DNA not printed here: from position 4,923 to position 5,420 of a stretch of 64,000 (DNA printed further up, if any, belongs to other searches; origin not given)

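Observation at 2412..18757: Three tandem giant secreted proteins with dockerin-like C-termini in an actinobacterial-type genome, with no visible docking partner or conventional wall anchor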

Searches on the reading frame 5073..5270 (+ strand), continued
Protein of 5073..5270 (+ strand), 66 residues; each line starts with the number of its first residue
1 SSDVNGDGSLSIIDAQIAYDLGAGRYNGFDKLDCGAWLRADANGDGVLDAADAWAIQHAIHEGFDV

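Call 55: search_protein_families(library=pfam, proteins=[L013:4799-6667:+, L045:2545-4962:+, L013:7995-8684:+, L035:7108-8391:+, L013:9257-10195:+, L014:521-1465:+, L014:1509-2969:+, L043:4086-6494:+, L044:11325-13481:+, L011:10229-11410:+], max_evalue=0.05)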
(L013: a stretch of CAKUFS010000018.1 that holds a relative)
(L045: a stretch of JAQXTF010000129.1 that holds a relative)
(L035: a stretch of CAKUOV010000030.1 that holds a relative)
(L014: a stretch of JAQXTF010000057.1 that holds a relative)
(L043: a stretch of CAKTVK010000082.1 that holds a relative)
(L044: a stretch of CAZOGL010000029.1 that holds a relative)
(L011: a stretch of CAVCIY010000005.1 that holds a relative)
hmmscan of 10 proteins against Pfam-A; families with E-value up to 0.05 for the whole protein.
L013:4799-6667:+ (623 aa): 0 families

L045:2545-4962:+ (806 aa): 1 family
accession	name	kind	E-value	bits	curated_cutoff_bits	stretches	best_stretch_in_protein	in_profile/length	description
PF18727.6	ALMS_repeat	-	0.038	14.3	30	0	208-231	16-39/47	Alstrom syndrome repeat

L013:7995-8684:+ (230 aa): 1 family
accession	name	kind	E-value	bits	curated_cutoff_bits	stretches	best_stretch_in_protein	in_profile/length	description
PF01618.21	MotA_ExbB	-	8.6e-12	45.4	22.9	1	83-188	17-124/127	MotA/TolQ/ExbB proton channel family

L035:7108-8391:+ (428 aa): 0 families

L013:9257-10195:+ (313 aa): 1 family
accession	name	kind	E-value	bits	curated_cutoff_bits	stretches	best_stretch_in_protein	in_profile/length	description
PF00404.24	Dockerin_1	-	9.7e-06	26.1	22.9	1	248-300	2-50/57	Dockerin type I domain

L014:521-1465:+ (315 aa): 1 family
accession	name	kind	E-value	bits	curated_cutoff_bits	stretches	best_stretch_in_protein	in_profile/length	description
PF00404.24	Dockerin_1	-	0.013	16.1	22.9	1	252-311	1-56/57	Dockerin type I domain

L014:1509-2969:+ (487 aa): 0 families

L043:4086-6494:+ (803 aa): 3 families
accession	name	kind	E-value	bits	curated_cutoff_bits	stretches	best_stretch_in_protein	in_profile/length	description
PF00912.28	Transgly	-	4.8e-58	195.9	27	1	98-272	5-177/178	Transglycosylase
PF00905.27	Transpeptidase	-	1.2e-35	123.6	22.1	1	365-601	2-267/299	Penicillin binding protein transpeptidase domain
PF03793.24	PASTA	-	2.5e-07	31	23.2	1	673-716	5-51/64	PASTA domain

L044:11325-13481:+ (719 aa): 2 families
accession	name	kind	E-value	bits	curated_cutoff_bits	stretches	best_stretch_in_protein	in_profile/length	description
PF00905.27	Transpeptidase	-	3.5e-56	191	22.1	1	342-674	3-292/299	Penicillin binding protein transpeptidase domain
PF03717.20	PBP_dimer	-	1.4e-41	143.4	24.4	1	125-294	2-178/180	Penicillin-binding Protein dimerisation domain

L011:10229-11410:+ (394 aa): 1 family
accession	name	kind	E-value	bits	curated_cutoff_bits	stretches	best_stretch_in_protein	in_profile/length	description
PF00395.25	SLH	-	2.1e-27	95.3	20.8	2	282-324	1-43/44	S-layer homology domain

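Call 86: search_protein_families(library=pfam, proteins=[L044:3063-6068:+, L077:2-2821:+], max_evalue=0.05)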
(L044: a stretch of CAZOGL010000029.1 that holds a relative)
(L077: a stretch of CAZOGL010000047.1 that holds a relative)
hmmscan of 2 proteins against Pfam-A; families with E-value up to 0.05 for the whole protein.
L044:3063-6068:+ (1002 aa): 2 families
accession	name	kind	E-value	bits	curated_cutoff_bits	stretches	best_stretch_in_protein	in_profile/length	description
PF00404.24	Dockerin_1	-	0.00065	20.3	22.9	1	924-994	1-55/57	Dockerin type I domain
PF07581.17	Glug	-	0.015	16.1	20.5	1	693-713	5-25/28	The GLUG motif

L077:2-2821:+ (940 aa): 2 families
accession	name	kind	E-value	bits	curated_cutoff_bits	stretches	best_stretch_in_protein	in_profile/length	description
PF03382.20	DUF285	-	6.3e-37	126.4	25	4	66-179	5-114/120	Mycoplasma protein of unknown function, DUF285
PF13306.12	LRR_5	-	1.3e-15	57.9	27.7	3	68-205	8-126/127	BspA type Leucine rich repeat region (6 copies)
